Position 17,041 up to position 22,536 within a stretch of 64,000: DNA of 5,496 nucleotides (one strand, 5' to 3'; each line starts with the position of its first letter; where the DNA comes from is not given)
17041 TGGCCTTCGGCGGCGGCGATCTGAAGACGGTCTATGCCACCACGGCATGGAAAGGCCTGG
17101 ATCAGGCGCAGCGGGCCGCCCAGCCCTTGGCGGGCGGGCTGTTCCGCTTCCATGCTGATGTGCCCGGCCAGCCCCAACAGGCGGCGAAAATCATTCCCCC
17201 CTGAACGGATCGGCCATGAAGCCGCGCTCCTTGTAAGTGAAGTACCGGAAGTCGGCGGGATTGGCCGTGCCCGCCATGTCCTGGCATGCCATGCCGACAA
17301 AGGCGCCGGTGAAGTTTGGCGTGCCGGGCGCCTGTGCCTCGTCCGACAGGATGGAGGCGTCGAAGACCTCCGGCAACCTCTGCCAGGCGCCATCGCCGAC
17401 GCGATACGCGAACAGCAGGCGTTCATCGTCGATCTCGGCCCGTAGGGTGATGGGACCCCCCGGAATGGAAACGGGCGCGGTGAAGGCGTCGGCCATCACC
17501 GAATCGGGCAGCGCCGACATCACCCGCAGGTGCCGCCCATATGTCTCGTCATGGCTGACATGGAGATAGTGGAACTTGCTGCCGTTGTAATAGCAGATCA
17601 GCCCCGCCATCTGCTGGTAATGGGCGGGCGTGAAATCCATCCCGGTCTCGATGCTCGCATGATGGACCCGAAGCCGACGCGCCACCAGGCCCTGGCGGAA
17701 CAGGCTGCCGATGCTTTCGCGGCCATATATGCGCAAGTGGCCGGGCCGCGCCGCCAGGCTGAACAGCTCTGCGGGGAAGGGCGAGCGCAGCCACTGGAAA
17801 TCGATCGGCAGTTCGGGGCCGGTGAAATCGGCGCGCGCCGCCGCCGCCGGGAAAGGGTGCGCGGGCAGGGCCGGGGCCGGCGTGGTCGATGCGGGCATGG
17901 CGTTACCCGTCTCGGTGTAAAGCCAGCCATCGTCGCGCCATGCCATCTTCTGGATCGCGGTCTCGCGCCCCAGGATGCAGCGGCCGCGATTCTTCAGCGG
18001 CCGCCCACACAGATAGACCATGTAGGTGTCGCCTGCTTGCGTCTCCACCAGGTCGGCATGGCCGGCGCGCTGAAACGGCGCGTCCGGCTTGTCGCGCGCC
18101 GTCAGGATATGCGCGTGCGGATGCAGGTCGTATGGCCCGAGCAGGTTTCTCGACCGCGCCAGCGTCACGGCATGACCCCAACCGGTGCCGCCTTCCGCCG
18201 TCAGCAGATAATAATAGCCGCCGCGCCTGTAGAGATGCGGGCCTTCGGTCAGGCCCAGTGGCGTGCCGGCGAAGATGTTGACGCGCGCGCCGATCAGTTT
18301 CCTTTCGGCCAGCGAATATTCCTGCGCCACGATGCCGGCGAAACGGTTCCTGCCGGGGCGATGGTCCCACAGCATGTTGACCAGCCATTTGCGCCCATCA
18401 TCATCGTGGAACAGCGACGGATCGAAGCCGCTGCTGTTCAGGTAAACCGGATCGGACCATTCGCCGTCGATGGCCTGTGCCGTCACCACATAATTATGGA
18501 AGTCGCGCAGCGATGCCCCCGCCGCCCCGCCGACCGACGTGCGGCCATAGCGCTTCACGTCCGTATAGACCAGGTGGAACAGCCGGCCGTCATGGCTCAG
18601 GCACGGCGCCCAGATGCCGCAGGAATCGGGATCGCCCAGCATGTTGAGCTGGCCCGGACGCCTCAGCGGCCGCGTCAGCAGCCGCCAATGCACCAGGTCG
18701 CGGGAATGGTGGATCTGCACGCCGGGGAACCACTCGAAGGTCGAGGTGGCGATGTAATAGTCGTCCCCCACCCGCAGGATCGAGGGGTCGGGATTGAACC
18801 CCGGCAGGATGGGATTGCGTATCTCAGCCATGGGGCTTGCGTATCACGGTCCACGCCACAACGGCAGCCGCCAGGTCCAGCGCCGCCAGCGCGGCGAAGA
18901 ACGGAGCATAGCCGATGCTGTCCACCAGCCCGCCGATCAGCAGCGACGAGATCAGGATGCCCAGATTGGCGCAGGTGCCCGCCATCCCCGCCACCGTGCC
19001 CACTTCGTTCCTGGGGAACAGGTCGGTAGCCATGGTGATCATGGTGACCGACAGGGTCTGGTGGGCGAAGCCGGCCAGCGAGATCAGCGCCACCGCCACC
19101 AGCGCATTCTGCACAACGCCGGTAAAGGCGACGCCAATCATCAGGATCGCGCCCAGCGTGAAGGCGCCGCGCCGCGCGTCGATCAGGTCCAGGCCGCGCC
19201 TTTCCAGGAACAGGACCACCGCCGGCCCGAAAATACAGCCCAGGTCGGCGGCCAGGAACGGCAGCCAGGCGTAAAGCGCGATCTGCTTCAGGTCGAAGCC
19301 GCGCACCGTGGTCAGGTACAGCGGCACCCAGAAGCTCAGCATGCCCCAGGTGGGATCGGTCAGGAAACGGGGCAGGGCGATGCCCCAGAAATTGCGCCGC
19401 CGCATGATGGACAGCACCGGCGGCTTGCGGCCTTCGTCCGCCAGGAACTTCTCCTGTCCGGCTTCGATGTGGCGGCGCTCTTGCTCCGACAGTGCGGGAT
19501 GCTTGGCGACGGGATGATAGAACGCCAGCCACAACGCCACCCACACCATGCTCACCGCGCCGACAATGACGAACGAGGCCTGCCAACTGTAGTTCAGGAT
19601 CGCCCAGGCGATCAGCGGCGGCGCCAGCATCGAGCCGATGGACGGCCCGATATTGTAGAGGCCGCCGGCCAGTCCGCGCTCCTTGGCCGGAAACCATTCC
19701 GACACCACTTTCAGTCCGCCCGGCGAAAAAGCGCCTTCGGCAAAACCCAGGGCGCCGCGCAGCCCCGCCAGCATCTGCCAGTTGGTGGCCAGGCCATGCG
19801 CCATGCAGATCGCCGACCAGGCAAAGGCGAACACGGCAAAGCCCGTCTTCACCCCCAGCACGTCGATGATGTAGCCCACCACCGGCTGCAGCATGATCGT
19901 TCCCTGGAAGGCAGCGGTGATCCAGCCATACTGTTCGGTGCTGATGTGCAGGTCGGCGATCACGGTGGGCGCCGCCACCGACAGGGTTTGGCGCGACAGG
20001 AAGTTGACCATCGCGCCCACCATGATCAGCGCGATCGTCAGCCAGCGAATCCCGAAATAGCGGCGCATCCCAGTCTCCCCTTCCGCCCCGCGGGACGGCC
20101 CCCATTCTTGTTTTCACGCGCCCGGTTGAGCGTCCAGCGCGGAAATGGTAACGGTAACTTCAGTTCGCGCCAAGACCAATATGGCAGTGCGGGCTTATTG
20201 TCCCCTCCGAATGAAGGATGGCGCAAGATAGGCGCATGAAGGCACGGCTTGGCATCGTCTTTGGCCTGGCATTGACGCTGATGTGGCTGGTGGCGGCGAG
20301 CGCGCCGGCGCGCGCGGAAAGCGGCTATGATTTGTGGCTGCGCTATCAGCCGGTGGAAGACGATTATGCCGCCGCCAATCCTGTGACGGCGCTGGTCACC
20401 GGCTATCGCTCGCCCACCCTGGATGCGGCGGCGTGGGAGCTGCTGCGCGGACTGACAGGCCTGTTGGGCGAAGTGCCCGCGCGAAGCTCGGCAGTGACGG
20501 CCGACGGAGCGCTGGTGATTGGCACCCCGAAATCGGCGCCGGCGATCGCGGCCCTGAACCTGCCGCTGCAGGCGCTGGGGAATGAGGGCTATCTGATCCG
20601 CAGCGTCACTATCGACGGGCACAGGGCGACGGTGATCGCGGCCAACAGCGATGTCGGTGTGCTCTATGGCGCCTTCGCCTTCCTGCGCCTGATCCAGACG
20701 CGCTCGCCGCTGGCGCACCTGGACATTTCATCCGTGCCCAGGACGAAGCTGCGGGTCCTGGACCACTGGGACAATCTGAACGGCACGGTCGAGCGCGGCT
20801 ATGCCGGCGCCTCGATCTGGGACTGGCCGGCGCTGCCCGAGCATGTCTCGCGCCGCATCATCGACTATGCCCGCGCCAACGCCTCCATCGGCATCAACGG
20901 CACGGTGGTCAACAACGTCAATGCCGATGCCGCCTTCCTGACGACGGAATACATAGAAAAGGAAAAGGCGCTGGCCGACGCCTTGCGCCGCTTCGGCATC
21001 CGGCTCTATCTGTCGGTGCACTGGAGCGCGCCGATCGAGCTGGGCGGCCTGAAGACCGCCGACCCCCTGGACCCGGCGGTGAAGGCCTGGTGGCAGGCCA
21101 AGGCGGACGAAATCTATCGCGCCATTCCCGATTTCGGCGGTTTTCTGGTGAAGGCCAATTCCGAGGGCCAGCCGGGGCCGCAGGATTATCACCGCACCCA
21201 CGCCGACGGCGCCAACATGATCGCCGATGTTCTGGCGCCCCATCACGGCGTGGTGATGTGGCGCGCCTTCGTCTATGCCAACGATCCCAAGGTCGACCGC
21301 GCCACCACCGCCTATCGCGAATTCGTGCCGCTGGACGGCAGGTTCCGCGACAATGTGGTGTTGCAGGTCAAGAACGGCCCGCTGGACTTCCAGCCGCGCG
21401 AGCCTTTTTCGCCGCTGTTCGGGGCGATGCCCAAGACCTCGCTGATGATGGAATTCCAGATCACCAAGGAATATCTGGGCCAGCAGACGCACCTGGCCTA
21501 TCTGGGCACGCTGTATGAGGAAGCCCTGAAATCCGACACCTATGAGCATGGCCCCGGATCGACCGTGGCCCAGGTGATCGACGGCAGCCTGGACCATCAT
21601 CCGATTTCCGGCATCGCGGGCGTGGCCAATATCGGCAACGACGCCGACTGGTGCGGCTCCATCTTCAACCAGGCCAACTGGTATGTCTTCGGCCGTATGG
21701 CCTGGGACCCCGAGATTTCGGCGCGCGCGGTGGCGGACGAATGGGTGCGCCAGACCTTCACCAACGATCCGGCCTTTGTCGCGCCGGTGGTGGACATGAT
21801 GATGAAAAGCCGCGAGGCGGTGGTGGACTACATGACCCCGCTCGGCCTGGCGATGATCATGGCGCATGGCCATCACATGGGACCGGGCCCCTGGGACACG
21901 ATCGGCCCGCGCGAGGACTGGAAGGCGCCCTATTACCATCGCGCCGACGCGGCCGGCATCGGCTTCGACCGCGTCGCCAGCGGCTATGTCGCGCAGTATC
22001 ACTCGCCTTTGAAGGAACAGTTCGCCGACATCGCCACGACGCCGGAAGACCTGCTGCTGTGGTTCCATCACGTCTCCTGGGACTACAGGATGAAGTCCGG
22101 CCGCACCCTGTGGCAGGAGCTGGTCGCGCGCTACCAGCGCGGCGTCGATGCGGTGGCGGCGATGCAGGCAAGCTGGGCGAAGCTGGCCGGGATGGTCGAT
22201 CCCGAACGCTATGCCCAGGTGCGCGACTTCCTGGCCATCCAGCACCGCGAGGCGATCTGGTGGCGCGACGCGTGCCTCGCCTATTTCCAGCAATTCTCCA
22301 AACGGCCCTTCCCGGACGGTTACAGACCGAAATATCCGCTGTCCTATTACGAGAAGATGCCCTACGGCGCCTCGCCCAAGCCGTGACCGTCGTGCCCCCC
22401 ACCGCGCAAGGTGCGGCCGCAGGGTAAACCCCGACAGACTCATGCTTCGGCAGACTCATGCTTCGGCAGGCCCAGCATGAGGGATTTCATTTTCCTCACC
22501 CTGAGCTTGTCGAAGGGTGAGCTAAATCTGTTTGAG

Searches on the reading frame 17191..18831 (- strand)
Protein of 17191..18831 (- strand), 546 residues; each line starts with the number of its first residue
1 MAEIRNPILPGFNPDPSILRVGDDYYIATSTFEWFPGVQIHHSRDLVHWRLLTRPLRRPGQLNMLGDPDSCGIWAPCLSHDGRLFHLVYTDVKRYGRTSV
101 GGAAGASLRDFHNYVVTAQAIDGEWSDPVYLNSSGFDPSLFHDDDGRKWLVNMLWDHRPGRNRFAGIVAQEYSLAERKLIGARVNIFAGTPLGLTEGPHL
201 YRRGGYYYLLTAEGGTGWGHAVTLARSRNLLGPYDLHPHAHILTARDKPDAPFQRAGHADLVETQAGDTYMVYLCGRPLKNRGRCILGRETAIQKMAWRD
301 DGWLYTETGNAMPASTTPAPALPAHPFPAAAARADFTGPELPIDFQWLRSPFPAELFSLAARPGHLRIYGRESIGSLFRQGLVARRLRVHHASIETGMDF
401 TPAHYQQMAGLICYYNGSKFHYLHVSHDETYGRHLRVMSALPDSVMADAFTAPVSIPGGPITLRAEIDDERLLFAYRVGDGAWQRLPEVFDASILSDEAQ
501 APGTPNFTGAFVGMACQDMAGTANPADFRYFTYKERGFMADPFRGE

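Call 7: search_protein_families(library=pfam, proteins=[window:17191-18831:-])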
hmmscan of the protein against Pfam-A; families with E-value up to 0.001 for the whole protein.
window:17191-18831:- (546 aa): 2 families
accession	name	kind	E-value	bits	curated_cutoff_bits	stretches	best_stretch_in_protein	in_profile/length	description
PF04616.20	Glyco_hydro_43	-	2.8e-99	332.6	32.2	1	4-304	1-288/288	Glycosyl hydrolases family 43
PF17851.8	GH43_C2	-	9e-56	189.2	22.7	1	333-534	1-203/203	Beta xylosidase C-terminal Concanavalin A-like domain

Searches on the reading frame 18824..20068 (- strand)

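Call 7: search_protein_families(library=pfam, proteins=[window:18824-20068:-])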
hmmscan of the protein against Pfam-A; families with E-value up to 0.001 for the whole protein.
window:18824-20068:- (414 aa): 2 families
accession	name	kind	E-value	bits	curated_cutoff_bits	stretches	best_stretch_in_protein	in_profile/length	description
PF07690.21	MFS_1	-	7.9e-56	189.9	33.4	2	16-284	2-261/347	Major Facilitator Superfamily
PF00083.30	Sugar_tr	-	1.8e-07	30.9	22.3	1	23-185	28-189/452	Sugar (and other) transporter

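Call 14: search_protein_families(library=ncbifam, proteins=[window:18824-20068:-], max_evalue=0.00001)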
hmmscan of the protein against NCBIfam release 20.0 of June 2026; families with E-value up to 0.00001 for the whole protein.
window:18824-20068:- (414 aa): 18 families
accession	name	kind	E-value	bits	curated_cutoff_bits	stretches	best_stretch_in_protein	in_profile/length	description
TIGR00893.1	2A0114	subfamily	2.2e-86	290.3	395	1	19-408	3-398/399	D-galactonate transporter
TIGR00881.1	2A0104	subfamily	4.3e-35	121.4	407.75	1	18-391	3-379/379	phosphoglycerate transporter protein PgtP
TIGR00894.1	2A0114euk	subfamily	1.5e-30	106.1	626.45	1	43-383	74-421/465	Na(+)-dependent inorganic phosphate cotransporter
TIGR00895.1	2A0115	subfamily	2.4e-20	72.9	418.55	1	8-382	15-398/398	aromatic acid/H+ symport family MFS transporter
TIGR00886.1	2A0108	subfamily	4.4e-19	68.8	311.7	1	17-267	8-267/368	NarK family nitrate/nitrite MFS transporter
NF008661.1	PRK11663.1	subfamily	3.4e-15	56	564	1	10-405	30-424/439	MFS transporter family glucose-6-phosphate receptor UhpC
TIGR00890.1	2A0111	subfamily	1.8e-14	53.5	374.85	1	8-203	1-191/377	oxalate/formate antiport family MFS transporter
TIGR00711.1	efflux_EmrB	subfamily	8.3e-14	51.2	230.2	1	12-184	4-180/485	DHA2 family efflux MFS transporter permease subunit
TIGR00880.1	2_A_01_02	superfamily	8.8e-13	48.6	131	1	56-183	10-137/141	multidrug resistance protein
NF049980.1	SfMCT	equivalog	6.3e-12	44.8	320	1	59-231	52-219/378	L-lactate MFS transporter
NF008586.0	PRK11551.1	equivalog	8.2e-12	44.8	410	1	9-412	14-399/406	3-(3-hydroxy-phenyl)propionate transporter MhpT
NF047787.1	PhglyTportPgtP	equivalog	9.1e-12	44.5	750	1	4-395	23-424/451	phosphoglycerate transporter PgtP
NF038246.1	bile_salt_MFS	equivalog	2.9e-10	39.6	400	1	34-392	30-387/408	conjugated bile salt MFS transporter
TIGR00712.1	glpT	equivalog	4.1e-09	36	632.55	1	4-401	23-427/440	glycerol-3-phosphate transporter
TIGR00898.1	2A0119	subfamily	8.2e-07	28.2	550.75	1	50-181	132-260/506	cation transport protein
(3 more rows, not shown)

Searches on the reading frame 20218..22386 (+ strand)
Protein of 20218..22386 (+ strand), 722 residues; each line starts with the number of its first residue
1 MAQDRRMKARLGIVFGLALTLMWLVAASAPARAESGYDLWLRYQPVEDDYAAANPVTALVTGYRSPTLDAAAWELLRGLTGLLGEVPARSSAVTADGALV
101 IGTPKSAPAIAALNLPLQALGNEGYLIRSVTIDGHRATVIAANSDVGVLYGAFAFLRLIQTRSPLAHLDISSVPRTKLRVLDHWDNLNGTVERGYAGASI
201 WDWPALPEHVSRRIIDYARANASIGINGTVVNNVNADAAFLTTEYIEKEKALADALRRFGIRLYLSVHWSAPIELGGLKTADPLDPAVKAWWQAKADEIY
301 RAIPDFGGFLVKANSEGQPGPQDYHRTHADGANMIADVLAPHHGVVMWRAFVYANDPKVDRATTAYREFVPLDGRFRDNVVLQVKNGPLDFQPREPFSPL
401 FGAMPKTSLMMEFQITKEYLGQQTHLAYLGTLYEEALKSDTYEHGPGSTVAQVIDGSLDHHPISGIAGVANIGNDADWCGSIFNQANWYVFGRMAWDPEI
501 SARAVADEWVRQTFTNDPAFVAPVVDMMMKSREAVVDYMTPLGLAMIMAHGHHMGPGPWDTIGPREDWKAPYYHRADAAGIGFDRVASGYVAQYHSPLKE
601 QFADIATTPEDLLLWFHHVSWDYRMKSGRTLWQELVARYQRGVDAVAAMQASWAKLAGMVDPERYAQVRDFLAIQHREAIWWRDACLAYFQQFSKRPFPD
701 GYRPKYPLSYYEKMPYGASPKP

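Call 6: search_protein_families(library=pfam, proteins=[window:20218-22386:+])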
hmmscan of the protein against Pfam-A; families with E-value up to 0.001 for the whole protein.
window:20218-22386:+ (722 aa): 3 families
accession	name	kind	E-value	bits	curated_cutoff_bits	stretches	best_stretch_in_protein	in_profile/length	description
PF07488.18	Glyco_hydro_67M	-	4.6e-150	499.6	23.5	1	159-478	2-326/326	Glycosyl hydrolase family 67 middle domain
PF07477.17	Glyco_hydro_67C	-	1.5e-90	303.1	27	1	479-701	1-221/223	Glycosyl hydrolase family 67 C-terminus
PF03648.19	Glyco_hydro_67N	-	1.7e-24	86.8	24.3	1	39-154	1-119/120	Glycosyl hydrolase family 67 N-terminus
